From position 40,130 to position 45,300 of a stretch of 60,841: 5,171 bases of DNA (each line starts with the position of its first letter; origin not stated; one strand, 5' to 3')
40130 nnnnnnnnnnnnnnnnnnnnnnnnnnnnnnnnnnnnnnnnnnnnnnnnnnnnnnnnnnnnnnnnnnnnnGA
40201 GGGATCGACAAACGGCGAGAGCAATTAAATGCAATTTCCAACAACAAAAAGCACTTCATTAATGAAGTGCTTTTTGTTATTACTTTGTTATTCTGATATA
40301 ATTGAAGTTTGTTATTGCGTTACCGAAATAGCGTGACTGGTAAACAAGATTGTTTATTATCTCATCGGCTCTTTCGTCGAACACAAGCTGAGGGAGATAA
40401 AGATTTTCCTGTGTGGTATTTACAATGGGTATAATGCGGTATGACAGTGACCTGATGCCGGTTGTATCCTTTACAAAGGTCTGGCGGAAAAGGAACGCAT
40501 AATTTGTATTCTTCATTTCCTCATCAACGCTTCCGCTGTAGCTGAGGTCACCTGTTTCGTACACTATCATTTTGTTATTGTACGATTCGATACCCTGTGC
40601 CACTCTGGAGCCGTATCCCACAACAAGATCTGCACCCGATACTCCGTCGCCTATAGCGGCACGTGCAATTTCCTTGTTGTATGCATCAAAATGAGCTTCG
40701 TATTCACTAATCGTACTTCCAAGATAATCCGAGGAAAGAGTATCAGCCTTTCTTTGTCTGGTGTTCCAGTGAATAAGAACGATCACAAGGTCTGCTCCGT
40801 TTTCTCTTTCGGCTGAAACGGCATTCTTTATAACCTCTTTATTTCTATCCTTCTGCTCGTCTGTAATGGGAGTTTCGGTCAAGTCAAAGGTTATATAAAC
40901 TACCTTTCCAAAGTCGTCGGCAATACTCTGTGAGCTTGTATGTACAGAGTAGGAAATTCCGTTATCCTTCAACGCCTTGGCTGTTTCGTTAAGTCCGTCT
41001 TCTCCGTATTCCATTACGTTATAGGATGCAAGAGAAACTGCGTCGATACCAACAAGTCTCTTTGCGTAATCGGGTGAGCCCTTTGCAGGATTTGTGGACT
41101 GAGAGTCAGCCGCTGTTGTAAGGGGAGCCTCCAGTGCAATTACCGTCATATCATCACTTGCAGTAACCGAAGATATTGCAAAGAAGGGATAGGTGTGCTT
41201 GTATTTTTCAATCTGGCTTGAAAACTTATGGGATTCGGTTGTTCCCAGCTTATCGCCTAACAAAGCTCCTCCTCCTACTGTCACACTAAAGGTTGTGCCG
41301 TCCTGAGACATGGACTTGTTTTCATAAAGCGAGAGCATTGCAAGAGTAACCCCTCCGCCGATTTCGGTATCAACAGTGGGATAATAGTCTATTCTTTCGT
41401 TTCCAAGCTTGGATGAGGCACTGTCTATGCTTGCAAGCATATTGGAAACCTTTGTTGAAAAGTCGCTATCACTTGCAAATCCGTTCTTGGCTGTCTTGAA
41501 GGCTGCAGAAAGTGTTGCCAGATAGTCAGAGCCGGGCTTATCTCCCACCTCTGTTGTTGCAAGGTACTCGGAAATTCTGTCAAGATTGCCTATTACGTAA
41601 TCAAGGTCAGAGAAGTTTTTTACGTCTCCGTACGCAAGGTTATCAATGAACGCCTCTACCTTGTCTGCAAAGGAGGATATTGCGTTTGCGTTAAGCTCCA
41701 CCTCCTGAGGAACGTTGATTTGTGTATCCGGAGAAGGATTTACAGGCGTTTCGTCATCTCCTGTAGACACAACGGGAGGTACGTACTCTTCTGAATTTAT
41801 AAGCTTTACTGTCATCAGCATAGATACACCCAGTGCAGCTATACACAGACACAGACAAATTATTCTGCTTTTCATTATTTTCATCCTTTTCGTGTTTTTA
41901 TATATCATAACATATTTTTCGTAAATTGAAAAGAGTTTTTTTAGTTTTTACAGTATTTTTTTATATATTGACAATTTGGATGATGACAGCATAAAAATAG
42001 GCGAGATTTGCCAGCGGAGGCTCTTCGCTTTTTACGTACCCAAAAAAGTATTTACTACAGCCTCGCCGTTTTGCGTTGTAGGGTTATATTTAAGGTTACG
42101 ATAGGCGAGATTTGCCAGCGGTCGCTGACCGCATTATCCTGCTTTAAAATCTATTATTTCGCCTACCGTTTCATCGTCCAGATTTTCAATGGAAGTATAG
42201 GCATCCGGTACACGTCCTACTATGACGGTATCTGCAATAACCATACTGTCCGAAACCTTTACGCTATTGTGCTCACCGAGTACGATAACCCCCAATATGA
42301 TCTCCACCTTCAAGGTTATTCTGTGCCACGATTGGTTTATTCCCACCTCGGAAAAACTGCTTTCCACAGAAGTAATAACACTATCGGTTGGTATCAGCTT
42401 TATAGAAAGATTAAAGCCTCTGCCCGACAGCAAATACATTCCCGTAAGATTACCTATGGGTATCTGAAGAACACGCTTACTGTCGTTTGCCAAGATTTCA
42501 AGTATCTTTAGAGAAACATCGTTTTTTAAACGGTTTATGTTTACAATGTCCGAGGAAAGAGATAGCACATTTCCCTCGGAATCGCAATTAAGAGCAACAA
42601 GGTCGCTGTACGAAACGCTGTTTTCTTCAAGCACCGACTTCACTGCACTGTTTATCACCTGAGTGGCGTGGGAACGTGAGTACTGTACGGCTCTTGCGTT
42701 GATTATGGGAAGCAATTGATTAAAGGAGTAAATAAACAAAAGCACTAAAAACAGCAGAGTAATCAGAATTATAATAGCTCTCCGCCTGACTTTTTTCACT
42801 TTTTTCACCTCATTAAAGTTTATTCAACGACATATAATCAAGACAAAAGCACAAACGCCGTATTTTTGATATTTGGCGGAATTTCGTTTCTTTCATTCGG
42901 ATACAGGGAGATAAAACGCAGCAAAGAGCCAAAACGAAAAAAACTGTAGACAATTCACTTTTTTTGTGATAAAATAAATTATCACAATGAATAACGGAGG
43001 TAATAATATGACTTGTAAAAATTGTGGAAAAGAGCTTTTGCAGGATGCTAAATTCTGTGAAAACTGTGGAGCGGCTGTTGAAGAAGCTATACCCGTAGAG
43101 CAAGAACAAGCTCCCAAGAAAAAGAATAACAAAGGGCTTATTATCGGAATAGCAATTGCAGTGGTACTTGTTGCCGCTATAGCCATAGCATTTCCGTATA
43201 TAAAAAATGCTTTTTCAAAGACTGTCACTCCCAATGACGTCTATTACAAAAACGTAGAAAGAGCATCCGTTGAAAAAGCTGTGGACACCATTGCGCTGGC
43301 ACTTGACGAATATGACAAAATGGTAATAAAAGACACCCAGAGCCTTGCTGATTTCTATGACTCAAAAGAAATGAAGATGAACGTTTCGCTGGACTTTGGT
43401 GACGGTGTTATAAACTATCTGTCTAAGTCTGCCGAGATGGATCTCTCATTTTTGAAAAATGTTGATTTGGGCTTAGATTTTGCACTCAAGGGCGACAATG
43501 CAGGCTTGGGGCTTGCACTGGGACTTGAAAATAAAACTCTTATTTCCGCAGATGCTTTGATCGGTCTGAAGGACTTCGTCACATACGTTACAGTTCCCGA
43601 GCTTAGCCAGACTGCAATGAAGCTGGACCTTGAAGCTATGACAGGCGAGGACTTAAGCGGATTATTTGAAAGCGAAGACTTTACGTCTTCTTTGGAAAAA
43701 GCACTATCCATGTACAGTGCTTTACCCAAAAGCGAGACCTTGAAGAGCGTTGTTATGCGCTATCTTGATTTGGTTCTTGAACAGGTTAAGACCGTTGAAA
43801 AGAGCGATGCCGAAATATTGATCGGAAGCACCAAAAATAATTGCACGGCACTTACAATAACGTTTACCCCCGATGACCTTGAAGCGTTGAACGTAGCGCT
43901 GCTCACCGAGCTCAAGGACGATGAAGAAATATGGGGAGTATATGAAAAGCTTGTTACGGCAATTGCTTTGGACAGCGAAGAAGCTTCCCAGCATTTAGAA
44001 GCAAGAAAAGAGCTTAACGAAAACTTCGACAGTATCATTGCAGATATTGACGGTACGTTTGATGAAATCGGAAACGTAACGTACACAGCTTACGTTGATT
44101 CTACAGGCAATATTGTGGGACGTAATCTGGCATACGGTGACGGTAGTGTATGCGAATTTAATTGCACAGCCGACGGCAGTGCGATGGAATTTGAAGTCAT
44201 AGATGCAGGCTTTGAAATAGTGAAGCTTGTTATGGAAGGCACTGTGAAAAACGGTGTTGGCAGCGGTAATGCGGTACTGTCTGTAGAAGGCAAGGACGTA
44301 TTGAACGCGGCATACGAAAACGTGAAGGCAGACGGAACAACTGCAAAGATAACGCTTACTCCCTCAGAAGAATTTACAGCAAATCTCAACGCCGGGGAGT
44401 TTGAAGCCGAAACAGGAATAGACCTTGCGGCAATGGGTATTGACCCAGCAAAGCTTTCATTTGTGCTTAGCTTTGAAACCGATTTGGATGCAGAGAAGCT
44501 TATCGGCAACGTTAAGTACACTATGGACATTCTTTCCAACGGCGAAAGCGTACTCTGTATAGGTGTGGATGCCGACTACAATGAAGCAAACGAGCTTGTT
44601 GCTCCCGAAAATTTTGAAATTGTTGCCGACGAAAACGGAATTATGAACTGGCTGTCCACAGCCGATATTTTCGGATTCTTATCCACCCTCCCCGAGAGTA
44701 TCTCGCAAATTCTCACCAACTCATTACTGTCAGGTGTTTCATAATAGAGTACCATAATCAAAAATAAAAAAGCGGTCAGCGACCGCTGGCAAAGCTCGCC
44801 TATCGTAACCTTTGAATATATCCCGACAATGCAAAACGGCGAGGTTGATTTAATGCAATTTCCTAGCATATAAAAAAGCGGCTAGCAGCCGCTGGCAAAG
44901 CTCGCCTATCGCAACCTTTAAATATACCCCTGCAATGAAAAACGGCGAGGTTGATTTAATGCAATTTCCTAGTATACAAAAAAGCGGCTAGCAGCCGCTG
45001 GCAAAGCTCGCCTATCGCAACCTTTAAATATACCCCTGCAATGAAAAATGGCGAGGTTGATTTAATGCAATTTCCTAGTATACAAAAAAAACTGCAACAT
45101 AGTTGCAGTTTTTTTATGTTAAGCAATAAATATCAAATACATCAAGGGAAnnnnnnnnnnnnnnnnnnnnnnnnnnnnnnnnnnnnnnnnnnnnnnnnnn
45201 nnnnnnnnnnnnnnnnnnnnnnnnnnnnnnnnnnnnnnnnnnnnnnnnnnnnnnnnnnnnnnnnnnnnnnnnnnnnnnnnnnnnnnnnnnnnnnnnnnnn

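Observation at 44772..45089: Dense family of 106-bp intergenic repeats: 12 loci, about 17 units in 60 kb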

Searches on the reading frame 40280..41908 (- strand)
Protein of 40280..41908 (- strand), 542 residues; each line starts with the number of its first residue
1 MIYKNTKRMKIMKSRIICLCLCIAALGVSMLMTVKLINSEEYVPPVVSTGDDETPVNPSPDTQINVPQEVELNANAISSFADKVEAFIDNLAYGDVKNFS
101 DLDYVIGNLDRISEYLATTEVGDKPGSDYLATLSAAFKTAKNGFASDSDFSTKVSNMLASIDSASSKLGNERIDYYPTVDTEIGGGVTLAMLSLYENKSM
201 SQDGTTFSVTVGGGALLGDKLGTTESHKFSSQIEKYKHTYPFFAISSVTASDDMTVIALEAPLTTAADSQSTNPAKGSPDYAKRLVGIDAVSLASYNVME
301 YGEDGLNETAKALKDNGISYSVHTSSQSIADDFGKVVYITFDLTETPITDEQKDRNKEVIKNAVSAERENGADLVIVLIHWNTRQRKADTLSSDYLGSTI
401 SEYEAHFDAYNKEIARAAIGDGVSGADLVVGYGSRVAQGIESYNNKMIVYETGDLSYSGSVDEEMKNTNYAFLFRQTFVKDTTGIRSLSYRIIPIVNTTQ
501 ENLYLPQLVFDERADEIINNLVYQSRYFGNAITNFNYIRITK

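Call 12: search_protein_families(library=pfam, proteins=[window:40280-41908:-])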
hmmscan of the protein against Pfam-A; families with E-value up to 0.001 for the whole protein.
window:40280-41908:- (542 aa): 1 family
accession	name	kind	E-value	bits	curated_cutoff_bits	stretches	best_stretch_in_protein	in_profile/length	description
PF09587.15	PGA_cap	-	9.5e-24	84.7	27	1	212-455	5-251/255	Bacterial capsule synthesis protein PGA_cap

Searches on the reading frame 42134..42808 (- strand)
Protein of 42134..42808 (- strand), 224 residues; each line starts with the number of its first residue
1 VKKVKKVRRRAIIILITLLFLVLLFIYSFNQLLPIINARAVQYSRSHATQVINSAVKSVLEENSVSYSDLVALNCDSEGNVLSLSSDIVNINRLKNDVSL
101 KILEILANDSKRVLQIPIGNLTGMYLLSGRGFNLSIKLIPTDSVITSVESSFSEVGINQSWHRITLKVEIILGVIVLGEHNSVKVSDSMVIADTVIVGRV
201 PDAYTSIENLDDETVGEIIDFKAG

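Call 13: search_protein_families(library=pfam, proteins=[window:42134-42808:-])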
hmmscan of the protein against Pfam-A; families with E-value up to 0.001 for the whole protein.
window:42134-42808:- (224 aa): 1 family
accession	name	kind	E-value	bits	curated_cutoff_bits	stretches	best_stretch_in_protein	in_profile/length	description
PF09560.15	Spore_YunB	-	1.3e-24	86.5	25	1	114-202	2-90/91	Sporulation protein YunB (Spo_YunB)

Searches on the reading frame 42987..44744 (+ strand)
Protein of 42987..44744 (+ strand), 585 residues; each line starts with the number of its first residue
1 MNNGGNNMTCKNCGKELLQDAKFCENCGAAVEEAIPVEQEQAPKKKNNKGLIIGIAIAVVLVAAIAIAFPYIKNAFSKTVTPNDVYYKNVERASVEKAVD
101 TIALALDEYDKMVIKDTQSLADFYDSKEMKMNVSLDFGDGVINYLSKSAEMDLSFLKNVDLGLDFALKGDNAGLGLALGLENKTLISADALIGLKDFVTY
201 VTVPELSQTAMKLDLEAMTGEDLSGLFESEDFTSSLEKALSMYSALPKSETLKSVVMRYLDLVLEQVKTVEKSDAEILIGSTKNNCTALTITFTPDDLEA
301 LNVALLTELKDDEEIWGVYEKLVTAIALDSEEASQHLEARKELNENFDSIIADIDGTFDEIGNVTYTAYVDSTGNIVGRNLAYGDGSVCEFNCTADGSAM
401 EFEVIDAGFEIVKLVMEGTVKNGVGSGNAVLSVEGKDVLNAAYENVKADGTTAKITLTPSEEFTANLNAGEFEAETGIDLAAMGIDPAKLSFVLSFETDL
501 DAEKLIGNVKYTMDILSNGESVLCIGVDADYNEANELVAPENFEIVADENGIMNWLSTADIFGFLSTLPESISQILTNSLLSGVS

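Call 13: search_protein_families(library=pfam, proteins=[window:42987-44744:+])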
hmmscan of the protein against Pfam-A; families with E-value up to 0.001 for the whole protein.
window:42987-44744:+ (585 aa): 2 families
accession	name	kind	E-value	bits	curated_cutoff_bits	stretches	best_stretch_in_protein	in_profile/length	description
PF13240.11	Zn_Ribbon_1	-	6.2e-08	32.6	25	1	10-30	2-22/23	zinc-ribbon domain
PF12773.13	DZR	-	0.00016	22.2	27.3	1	10-32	1-23/45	Double zinc ribbon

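Call 14: find_encoding_contigs(protein=window:42987-44744:+, flank=10000, max_places=10)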
Protein window:42987-44744:+ (585 aa): no gene with exactly this product is on record in the collection.

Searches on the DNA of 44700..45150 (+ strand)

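Call 15: search_rna_families(source=window, start=44700, end=45150, threshold=evalue, max_evalue=10)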
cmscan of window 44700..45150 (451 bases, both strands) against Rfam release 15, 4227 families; matches with E-value up to 10: 19.
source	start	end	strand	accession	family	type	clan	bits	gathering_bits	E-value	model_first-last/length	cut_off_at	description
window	45057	45134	+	RF01858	RsaF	Gene; sRNA;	-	21.5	60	0.084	1-119/119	no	RNA Staph. aureus F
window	45039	45119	+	RF02048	STnc30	Gene; sRNA;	-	20.6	120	0.51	1-132/132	no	Salmonella enterica conserved region STnc30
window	45040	45120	+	RF02064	STnc370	Gene; sRNA;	-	20.6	54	3.6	1-71/71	no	Enterobacterial sRNA STnc370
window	45067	45119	+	RF02432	SpF25_sRNA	Gene; sRNA;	-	19.9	48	0.86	1-102/102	no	Streptococcus sRNA SpF25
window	45081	45121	+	RF00909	mir-883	Gene; miRNA;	-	19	85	0.36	1-77/77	no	mir-883 microRNA precursor family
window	45075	45150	-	RF00121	MicC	Gene; sRNA;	-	17.7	90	4.3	43-123/123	5'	MicC RNA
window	45054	45138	-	RF01455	DPB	Cis-reg;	-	17.3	40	5.7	1-86/86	no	Stem loopII regulatory element in POLB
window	45078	45150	-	RF02059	STnc50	Gene; sRNA;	-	17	55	3.7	1-84/84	no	Salmonella enterica sRNA STnc40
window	45080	45119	-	RF02432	SpF25_sRNA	Gene; sRNA;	-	16.7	48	4.4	64-102/102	no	Streptococcus sRNA SpF25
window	45064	45130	-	RF04079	MIR161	Gene; miRNA;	-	16.5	90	1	1-136/136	no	MIR161 microRNA precursor family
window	44759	44839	-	RF04319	BTncRNA_FopS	Gene; sRNA;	-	16.4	56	5.3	1-71/71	no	Bacteroidetes FopS (family of paralogous sRNAs)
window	45076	45121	+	RF04258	mir-994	Gene; miRNA;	-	16.1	93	2.7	1-81/81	no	mir-994 microRNA precursor family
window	45074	45150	-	RF00557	L10_leader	Cis-reg; leader;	-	16.1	44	2.8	66-138/138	5'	Ribosomal protein L10 leader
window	44732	44774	+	RF01078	PK-PYVV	Cis-reg;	-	15.5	65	3.5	1-58/58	no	3'-terminal pseudoknot in PYVV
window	45037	45116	+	RF02083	OrzO-P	Gene; antitoxin;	-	15.5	60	7.3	1-76/76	no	OrzO-P RNA antitoxin family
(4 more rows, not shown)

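Call 32: search_dna_similar(query=window:44766-45083:+, collection=plasmids, mode=distant, max_evalue=0.001)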
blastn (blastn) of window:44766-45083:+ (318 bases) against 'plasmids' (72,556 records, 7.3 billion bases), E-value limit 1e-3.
No match.

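Call 33: search_dna_similar(query=window:44766-45083:+, collection=phages, mode=distant, max_evalue=0.001)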
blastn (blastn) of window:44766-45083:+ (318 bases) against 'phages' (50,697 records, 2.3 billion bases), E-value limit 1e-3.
No match.
